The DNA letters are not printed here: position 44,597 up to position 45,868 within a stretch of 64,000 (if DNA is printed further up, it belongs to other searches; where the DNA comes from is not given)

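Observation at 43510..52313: A cobalamin riboswitch placed in front of a LysR regulator and a deacylase + Dpp/Nik-type ABC importer + MATE exporter cluster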

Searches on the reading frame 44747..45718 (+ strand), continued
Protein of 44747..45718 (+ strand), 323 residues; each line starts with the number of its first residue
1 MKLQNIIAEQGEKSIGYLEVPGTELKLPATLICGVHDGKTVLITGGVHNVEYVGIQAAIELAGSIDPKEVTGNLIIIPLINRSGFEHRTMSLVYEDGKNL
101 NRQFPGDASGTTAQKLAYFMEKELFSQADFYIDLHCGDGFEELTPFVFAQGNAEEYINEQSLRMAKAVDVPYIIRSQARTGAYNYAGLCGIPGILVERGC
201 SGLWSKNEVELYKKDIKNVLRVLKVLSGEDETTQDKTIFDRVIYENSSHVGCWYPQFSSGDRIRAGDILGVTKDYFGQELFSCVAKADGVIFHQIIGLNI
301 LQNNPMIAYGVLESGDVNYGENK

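Call 19: find_related_loci(query=A1, collection=genome_contigs, flank=10000)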
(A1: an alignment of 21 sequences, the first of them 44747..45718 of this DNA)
Query A1 (323 aa) in genome_contigs; peptide patterns used: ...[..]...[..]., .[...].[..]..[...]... (x = any residue, [..] = any of these).
454 stretches matched a pattern; 417 encode a relative of the query (tblastn E <= 1e-3); the best 80 are kept; 79 distinct loci.
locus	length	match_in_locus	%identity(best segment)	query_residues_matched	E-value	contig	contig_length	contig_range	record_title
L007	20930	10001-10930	72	3-312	9e-155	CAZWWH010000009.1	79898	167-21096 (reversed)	MAG TPA_asm: uncultured Peptococcaceae bacterium isolate SRP222994_co1_322 genome assembly, contig: NODE_379_length_7989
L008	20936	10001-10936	60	3-313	9e-127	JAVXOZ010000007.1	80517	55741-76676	MAG: Clostridiales bacterium isolate CGS6M2-bin7 NODE_205_length_80517_cov_9.052136, whole genome shotgun sequence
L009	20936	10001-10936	58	1-310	6e-122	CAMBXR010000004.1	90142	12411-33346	MAG: uncultured Clostridium sp. isolate SRR15732362_bin.6_metaWRAP_v1.3_MAG genome assembly, contig: ERZ9426289.36, whol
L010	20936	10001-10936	57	1-310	2e-120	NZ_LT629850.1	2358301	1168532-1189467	Romboutsia timonensis strain Marseille-P326, whole genome shotgun sequence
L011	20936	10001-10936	55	1-310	1e-116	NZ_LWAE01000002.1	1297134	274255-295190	Clostridium magnum DSM 2767 CLMAG_contig000002, whole genome shotgun sequence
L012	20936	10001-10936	55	1-310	2e-114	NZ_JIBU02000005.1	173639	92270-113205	Clostridium drakei strain SL1 contig_5, whole genome shotgun sequence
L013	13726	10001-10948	54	1-314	2e-114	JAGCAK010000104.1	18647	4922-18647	MAG: Lachnospiraceae bacterium isolate RGIG9612 Yak_Duodenum-1__c308505, whole genome shotgun sequence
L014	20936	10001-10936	55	1-310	1e-113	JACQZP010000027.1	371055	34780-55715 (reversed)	MAG: Acetobacterium woodii isolate NC_groundwater_1570_Pr3_B-0.1um_42_151 SR-2_scaffold_141_2902333, whole genome shotgu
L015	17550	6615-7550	54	1-310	2e-112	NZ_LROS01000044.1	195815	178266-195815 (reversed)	Clostridium ragsdalei P11 CLRAG_contig000044, whole genome shotgun sequence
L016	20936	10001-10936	54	1-310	1e-111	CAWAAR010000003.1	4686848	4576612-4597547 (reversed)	MAG: uncultured Clostridiaceae bacterium isolate MFD01299.bin.2.209 genome assembly, contig: contig_5117, whole genome s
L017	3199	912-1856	53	1-313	1e-114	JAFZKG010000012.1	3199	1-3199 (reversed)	MAG: Lachnospiraceae bacterium isolate RGIG7843 Water_buffalos_Reticulum-4__c49903, whole genome shotgun sequence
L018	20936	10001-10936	53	1-310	2e-111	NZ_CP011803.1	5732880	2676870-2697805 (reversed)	Clostridium carboxidivorans P7 chromosome, complete genome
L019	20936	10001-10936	54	1-310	3e-111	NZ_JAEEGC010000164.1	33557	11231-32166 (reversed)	Clostridium thailandense strain PL3 NG-25456_PL3_lib407054_6879_1_1_contig_164, whole genome shotgun sequence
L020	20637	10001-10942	53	1-312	3e-111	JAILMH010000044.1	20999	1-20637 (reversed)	MAG: Lachnospiraceae bacterium isolate RUI249 k141_5761286_flag=0_multi=124.0000_len=20999, whole genome shotgun sequenc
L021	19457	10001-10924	55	5-310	3e-109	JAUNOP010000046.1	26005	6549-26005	MAG: Eubacteriales bacterium isolate S34M_St_66 NODE_861_length_26005_cov_15.368902, whole genome shotgun sequence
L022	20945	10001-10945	51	1-312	5e-109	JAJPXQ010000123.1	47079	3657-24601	MAG: Lachnospiraceae bacterium isolate AH.13_1 NODE_73_length_47079_cov_12.668616, whole genome shotgun sequence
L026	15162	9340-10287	50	1-314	1e-106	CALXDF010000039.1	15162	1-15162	MAG: uncultured Oscillospiraceae bacterium isolate E0_RP0__bin191 genome assembly, contig: E0_RP0__k127_947407, whole ge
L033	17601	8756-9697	57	1-312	7e-118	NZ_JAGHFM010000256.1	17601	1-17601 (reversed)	MAG: Terrisporobacter sp. isolate MAG.180 k127_1089444, whole genome shotgun sequence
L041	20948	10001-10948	54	1-314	1e-104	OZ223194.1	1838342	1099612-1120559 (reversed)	MAG: uncultured Acetobacterium sp. isolate 6abcf8f7-2dc5-46ce-9e35-983ba889e1c3 genome assembly, chromosome: 4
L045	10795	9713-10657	50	1-312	8e-105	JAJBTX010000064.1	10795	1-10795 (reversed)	MAG: Lachnospiraceae bacterium isolate U_126908 U_126908=NODE_719_length_10795_cov_10.294413, whole genome shotgun seque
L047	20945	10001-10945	50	1-312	2e-104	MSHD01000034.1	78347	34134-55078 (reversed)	MAG: Lachnospiraceae bacterium Zagget2 zag_T1_merged_singles_contig_397, whole genome shotgun sequence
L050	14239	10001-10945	52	1-313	5e-104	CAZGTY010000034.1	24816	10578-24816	MAG TPA_asm: uncultured Blautia sp. isolate SRP222994_co1_11 genome assembly, contig: NODE_3970_length_24816_cov_12.6073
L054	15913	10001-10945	49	1-312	3e-103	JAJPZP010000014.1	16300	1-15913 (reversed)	MAG: Lachnospiraceae bacterium isolate BH.2_9 NODE_582_length_16300_cov_4.620560, whole genome shotgun sequence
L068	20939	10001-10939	48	1-312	6e-100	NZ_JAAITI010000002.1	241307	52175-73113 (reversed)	Blautia luti strain MSK.16.34 NODE_2_length_241307_cov_135.176, whole genome shotgun sequence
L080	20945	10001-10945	49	1-313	5e-98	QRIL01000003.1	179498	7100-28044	Ruminococcus sp. AM22-13 AM22-13.Scaf3, whole genome shotgun sequence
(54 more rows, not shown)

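Call 25: search_protein_families(library=pfam, proteins=[L022:816-3353:+, L068:16803-18050:+, L068:8623-9903:+, L050:7307-8503:+, L026:8062-9330:+, L006:11076-11990:+, L006:12185-12943:+, L080:7501-9366:+, L080:9443-9805:+])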
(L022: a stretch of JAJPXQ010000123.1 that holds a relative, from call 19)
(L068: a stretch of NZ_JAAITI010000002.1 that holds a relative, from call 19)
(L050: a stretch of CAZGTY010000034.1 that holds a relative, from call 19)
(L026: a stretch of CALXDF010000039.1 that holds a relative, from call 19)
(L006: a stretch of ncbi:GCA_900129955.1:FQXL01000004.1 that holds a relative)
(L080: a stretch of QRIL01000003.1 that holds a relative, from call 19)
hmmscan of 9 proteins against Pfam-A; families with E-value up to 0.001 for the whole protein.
L022:816-3353:+ (845 aa): 4 families
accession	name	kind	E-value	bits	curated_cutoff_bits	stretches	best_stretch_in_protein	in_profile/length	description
PF00122.25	E1-E2_ATPase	-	6.4e-50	169.6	28.1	1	345-522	2-179/181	E1-E2 ATPase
PF00702.32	Hydrolase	-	7.1e-31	108.5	26.4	1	541-751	2-191/191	haloacid dehalogenase-like hydrolase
PF00403.32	HMA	-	4.9e-07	30.5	24.8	1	137-185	2-50/62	Heavy-metal-associated domain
PF08282.18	Hydrolase_3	-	6e-07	29.9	20.9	1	731-781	203-253/255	haloacid dehalogenase-like hydrolase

L068:16803-18050:+ (415 aa): 0 families

L068:8623-9903:+ (426 aa): 3 families
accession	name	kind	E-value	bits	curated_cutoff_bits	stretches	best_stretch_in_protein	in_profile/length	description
PF01502.23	PRA-CH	-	3.5e-34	116.9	27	1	250-323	1-74/74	Phosphoribosyl-AMP cyclohydrolase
PF01503.22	PRA-PH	-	9.5e-22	77.7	21.3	1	342-426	3-85/86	Phosphoribosyl-ATP pyrophosphohydrolase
PF00977.27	His_biosynth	-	1.2e-19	71.1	23.6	1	5-129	2-129/228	Histidine biosynthesis protein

L050:7307-8503:+ (398 aa): 0 families

L026:8062-9330:+ (422 aa): 0 families

L006:11076-11990:+ (304 aa): 1 family
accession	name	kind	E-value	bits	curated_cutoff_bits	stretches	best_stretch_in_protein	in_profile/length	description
PF00892.27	EamA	-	1.5e-26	93.7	28.2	2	168-302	2-134/135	EamA-like transporter family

L006:12185-12943:+ (252 aa): 10 families
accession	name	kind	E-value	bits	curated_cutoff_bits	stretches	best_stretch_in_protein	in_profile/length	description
PF08241.18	Methyltransf_11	-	1.8e-22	80.2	21.2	1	54-148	1-94/95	Methyltransferase domain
PF13649.12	Methyltransf_25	-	1.1e-21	77.8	27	1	53-145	1-97/97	Methyltransferase domain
PF13847.12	Methyltransf_31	-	5.9e-20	71.9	27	1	50-153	4-113/145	Methyltransferase domain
PF13489.12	Methyltransf_23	-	8.7e-16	58.5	27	1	30-153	4-120/164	Methyltransferase domain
PF08242.18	Methyltransf_12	-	1e-12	49.1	30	1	54-147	1-98/98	Methyltransferase domain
PF01209.24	Ubie_methyltran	-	5.5e-11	42.7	20.1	1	26-150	25-152/233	ubiE/COQ5 methyltransferase family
PF06325.19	PrmA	-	9.3e-05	22.5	22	1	50-120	163-232/296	Ribosomal protein L11 methyltransferase (PrmA)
PF03848.20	TehB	-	0.00021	21.2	20.4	1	51-121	32-102/193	Tellurite resistance protein TehB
PF05175.20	MTS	-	0.00031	20.9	23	1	50-120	32-104/170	Methyltransferase small domain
PF09445.16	Methyltransf_15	-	0.00094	19.2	22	0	52-107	3-60/165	RNA cap guanine-N2 methyltransferase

L080:7501-9366:+ (621 aa): 5 families
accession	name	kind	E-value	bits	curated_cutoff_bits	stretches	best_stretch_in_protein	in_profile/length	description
PF00122.25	E1-E2_ATPase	-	2.8e-48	164.3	28.1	1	115-298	3-180/181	E1-E2 ATPase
PF00702.32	Hydrolase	-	1.5e-29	104.2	26.4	1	318-526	4-191/191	haloacid dehalogenase-like hydrolase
PF08282.18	Hydrolase_3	-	7.3e-09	36.2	20.9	1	490-549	186-245/255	haloacid dehalogenase-like hydrolase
PF12710.13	HAD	-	1.6e-07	32.4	27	1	437-522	82-188/189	haloacid dehalogenase-like hydrolase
PF13419.12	HAD_2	-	0.00042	20.9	23.8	0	441-519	80-165/178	Haloacid dehalogenase-like hydrolase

L080:9443-9805:+ (120 aa): 1 family
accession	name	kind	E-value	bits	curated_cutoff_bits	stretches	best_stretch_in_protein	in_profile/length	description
PF01022.26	HTH_5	-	8.4e-16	58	22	1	44-89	1-46/47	Bacterial regulatory protein, arsR family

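Call 34: search_solved_structures(query=window:44747-45718:+, max_evalue=0.001)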
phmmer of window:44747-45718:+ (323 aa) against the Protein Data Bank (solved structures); distinct sequences matched with E-value up to 0.001: 5.
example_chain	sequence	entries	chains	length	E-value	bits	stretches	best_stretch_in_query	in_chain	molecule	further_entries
3na6_A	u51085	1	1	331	1.5e-25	93.2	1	26-293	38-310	Succinylglutamate desuccinylase/aspartoacylase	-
3cdx_A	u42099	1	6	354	2.3e-25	92.6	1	25-270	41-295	Succinylglutamatedesuccinylase/aspartoacylase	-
6twm_A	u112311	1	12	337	6.8e-23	84.5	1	26-282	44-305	N-acetyl-L-2,4-diaminobutyric acid deacetylase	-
6twl_A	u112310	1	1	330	9.8e-23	83.9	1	26-282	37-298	N-acetyl-L-2,4-diaminobutyric acid deacetylase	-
2qj8_A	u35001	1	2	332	4.4e-15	58.8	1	15-273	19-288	Mlr6093 protein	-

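Call 37: list_cluster_members(proteins=[P0001])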
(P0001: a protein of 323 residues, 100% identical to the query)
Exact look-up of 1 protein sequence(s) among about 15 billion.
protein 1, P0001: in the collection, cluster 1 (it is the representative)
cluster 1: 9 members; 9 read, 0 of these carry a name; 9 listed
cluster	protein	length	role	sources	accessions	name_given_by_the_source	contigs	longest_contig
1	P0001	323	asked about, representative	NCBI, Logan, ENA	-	-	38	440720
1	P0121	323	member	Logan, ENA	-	-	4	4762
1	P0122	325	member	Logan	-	-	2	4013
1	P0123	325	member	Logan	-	-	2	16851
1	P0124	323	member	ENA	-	-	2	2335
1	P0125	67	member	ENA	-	-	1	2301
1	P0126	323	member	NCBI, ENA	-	-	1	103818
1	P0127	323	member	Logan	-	-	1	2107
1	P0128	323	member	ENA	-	-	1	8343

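Call 57: search_protein_families(library=pfam, proteins=[L009:17660-18082:+, L033:16449-17480:+, L041:16319-17053:+, L010:17767-18204:+, L014:9623-9964:+], max_evalue=0.001)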
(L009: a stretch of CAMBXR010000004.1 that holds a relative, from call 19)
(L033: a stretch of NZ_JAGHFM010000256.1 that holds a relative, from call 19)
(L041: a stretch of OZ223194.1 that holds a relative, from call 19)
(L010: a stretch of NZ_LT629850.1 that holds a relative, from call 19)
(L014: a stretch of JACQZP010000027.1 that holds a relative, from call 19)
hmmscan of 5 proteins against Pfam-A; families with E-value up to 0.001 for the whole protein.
L009:17660-18082:+ (140 aa): 2 families
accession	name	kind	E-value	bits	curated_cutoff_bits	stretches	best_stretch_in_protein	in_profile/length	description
PF01022.26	HTH_5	-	4.8e-18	65.2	22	1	61-106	1-46/47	Bacterial regulatory protein, arsR family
PF12840.13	HTH_20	-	1.9e-05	25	27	1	59-108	1-51/51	Helix-turn-helix domain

L033:16449-17480:+ (343 aa): 3 families
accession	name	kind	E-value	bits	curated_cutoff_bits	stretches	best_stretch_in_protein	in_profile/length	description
PF10114.15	PocR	-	2e-48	164.6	23.9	1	11-175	2-161/162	Sensory domain found in PocR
PF00165.29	HTH_AraC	-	7.5e-21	74.2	26.6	2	252-287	6-41/42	Bacterial regulatory helix-turn-helix proteins, AraC family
PF12833.13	HTH_18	-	2.4e-20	73.1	33.6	1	260-338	1-79/80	Helix-turn-helix domain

L041:16319-17053:+ (244 aa): 1 family
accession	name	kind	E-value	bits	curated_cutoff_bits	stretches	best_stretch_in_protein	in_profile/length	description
PF01169.24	GDT1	-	1e-39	135.2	27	2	108-183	2-75/75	Divalent cation/proton antiporter GDT1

L010:17767-18204:+ (145 aa): 0 families

L014:9623-9964:+ (113 aa): 1 family
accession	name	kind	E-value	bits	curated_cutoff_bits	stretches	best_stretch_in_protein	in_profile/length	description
PF02583.22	Trns_repr_metal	-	2.5e-25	89.1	22.8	1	32-110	2-78/78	Metal-sensitive transcriptional repressor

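Call 63: search_solved_structures(query=L068:16803-18050:+, max_evalue=1)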
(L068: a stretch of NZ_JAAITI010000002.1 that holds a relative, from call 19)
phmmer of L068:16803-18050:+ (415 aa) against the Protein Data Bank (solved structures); distinct sequences matched with E-value up to 1: 0.

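Call 64: search_protein_families(library=ncbifam, proteins=[L068:16803-18050:+, L022:816-3353:+, L014:9623-9964:+, L006:12185-12943:+], max_evalue=0.001)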
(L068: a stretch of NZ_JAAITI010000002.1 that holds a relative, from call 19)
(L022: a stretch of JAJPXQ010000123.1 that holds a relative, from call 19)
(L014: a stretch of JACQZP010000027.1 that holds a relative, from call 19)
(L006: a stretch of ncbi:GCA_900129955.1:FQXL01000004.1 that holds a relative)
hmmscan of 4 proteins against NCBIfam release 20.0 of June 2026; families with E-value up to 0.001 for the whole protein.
L068:16803-18050:+ (415 aa): 0 families

L022:816-3353:+ (845 aa): 20 families
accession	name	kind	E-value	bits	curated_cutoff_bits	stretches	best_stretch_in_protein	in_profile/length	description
TIGR01525.1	ATPase-IB_hvy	subfamily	1.2e-166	555.9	346.25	1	295-839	2-560/560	heavy metal translocating P-type ATPase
NF008262.1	PRK11033.1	equivalog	2.2e-151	505.8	1005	1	125-840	33-728/731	zinc/cadmium/mercury/lead-transporting ATPase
TIGR01512.1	ATPase-IB2_Cd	subfamily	2.3e-143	478.5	313.5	1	295-840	2-493/494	cadmium family heavy metal-translocating P-type ATPase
NF033775.1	P_type_ZntA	exception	3.4e-139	465.4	1240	1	112-841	26-730/732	Zn(II)/Cd(II)/Pb(II) translocating P-type ATPase ZntA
TIGR01511.1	ATPase-IB1_Cu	subfamily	6e-115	385.2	397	1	311-837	43-539/542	copper-translocating P-type ATPase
NF007952.0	PRK10671.1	equivalog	9.8e-99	331.6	1316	1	312-809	290-794/838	copper-exporting P-type ATPase CopA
TIGR01494.1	ATPase_P-type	subfamily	5.7e-74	249.3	62.3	1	316-821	4-471/478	HAD-IC family P-type ATPase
TIGR01497.1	kdpB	equivalog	9.1e-48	162.8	527.9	1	311-788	65-565/675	potassium-transporting ATPase subunit KdpB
NF010609.0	PRK14010.1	equivalog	3.7e-45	154.3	1323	1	359-818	116-592/673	K(+)-transporting ATPase subunit B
TIGR01647.1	ATPase-IIIA_H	equivalog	2.3e-40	138.5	615.5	2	296-604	40-352/755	plasma-membrane proton-efflux P-type ATPase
TIGR01517.1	ATPase-IIB_Ca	equivalog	1.2e-28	99.8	507.05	2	351-570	159-390/882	calcium-translocating P-type ATPase, PMCA-type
NF011702.0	PRK15122.1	subfamily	2.3e-22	78.8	975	1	710-783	620-693/907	magnesium-translocating P-type ATPase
TIGR01524.1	ATPase-IIIB_Mg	equivalog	3e-21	75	610.75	2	703-789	574-660/867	magnesium-translocating P-type ATPase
TIGR01523.1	ATPase-IID_K-Na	equivalog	5.7e-21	73.9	645.05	1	711-833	671-797/997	potassium/sodium efflux P-type ATPase, fungal-type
TIGR01522.1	ATPase-IIA2_Ca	equivalog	6e-20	70.6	798.3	3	711-804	567-668/854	calcium-transporting P-type ATPase, PMR1-type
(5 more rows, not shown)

L014:9623-9964:+ (113 aa): 3 families
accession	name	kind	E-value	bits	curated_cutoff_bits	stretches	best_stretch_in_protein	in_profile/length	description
NF052430.1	repress_RicR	exception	6.5e-12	45.9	175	1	34-108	10-87/93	copper-sensing transcriptional repressor RicR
NF011613.0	PRK15039.1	equivalog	9.4e-09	35.9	138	1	31-113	7-90/90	Ni(II)/Co(II)-binding transcriptional repressor RcnR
NF008464.0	PRK11352.1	equivalog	1.5e-07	31.7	133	1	28-92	4-68/91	formaldehyde-responsive transcriptional repressor FrmR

L006:12185-12943:+ (252 aa): 48 families (the best 25 are shown)
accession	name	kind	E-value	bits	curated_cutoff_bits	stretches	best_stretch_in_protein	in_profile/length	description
TIGR01934.1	MenG_MenH_UbiE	subfamily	6.5e-17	61.6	158.35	1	46-150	38-142/223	ubiquinone/menaquinone biosynthesis methyltransferase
NF043040.1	corrin_prot_MT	hypoth_equivalog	1.5e-15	57.2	180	1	43-151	35-149/216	corrinoid protein-associated methyltransferase CpaM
NF047649.1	MTase_UXPK_star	exception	9.5e-15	54.4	460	1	53-157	81-189/283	methyltransferase/UXPK-star double selenoprotein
NF041537.1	ArsM_AhpD_UU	exception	3.6e-14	52.3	510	1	52-163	79-194/345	arsenite methyltransferase/AhpD domain selenoprotein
NF041536.1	ArsM_DUF2284_UU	exception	6.8e-14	51.1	575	1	52-161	79-192/459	arsenite methyltransferase/DUF2284 domain selenoprotein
NF045667.1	MTase_DVU1556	equivalog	2.6e-13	49.9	155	1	51-151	24-121/213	DVU_1556 family methyltransferase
NF001244.0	PRK00216.1-5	equivalog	7.9e-13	48.2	216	1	48-148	50-152/236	bifunctional demethylmenaquinone methyltransferase/2-methoxy-6-polyprenyl-1,4-benzoquinol methylase UbiE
NF008823.0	PRK11873.1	subfamily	6.2e-12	45.6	263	1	53-148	81-180/272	arsenite methyltransferase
TIGR02072.1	BioC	equivalog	7.2e-12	45.6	184.95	1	49-148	34-131/244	malonyl-ACP O-methyltransferase BioC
NF001242.0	PRK00216.1-3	equivalog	8.9e-12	44.9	351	1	34-149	55-175/258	bifunctional demethylmenaquinone methyltransferase/2-methoxy-6-polyprenyl-1,4-benzoquinol methylase UbiE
NF045882.1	PLipidMtase_Leg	equivalog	1.1e-11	44.9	390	1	31-144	28-138/207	phospholipid N-methyltransferase PmtA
NF052510.1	methyltran_MpqE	exception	2.8e-11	43.3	335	1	49-149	46-151/234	methyl-plastoquinone biosynthesis methyltransferase MpqE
TIGR01983.1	UbiG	equivalog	6.5e-11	42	102.95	1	48-147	48-149/228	bifunctional 2-polyprenyl-6-hydroxyphenol methylase/3-demethylubiquinol 3-O-methyltransferase UbiG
TIGR04290.1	meth_Rta_06860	hypoth_equivalog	2e-10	40.5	300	1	27-133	29-134/226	TIGR04290 family methyltransferase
NF001241.0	PRK00216.1-2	equivalog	3.1e-10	40.1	327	1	35-148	39-146/231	demethylmenaquinone methyltransferase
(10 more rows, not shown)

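Call 65: predict_structure(alignment_id=A1)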
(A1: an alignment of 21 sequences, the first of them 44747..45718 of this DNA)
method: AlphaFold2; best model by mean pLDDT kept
length: 323 residues; sequences in the alignment: 21
mean_pLDDT: 90.5   pTM: 0.89
mean pLDDT of the five models: 90.5, 88.8, 87.8, 86.4, 85.7
residues with pLDDT >= 90: 247; 70-90: 55; 50-70: 14; < 50: 7
segments of 3 or more residues with pLDDT < 50: 317-323
pLDDT, mean of each block of 10 residues (from residue 1): 95 97 95 97 88 91 97 97 89 91 94 97 97 81 91 95 95 90 92 87 83 96 95 83 92 92 96 92 96 83 90 59 29
secondary structure, 60 per line:
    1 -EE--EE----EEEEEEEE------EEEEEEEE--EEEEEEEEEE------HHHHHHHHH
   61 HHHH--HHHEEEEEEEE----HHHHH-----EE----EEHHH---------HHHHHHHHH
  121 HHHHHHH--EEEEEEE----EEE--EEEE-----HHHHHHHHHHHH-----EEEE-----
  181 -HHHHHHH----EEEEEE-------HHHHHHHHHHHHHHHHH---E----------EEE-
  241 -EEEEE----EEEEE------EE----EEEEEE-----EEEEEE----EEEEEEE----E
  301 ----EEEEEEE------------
elements in order: E12-19 E26-33 E36-45 H52-64 E70-77 H82-86 H112-127 E130-136 E141-143 E146-149 H155-166 E172-175 H182-188 E193-198 H206-222 E237-239 E242-246 E251-255 E268-273 E279-284 E289-295 E305-311
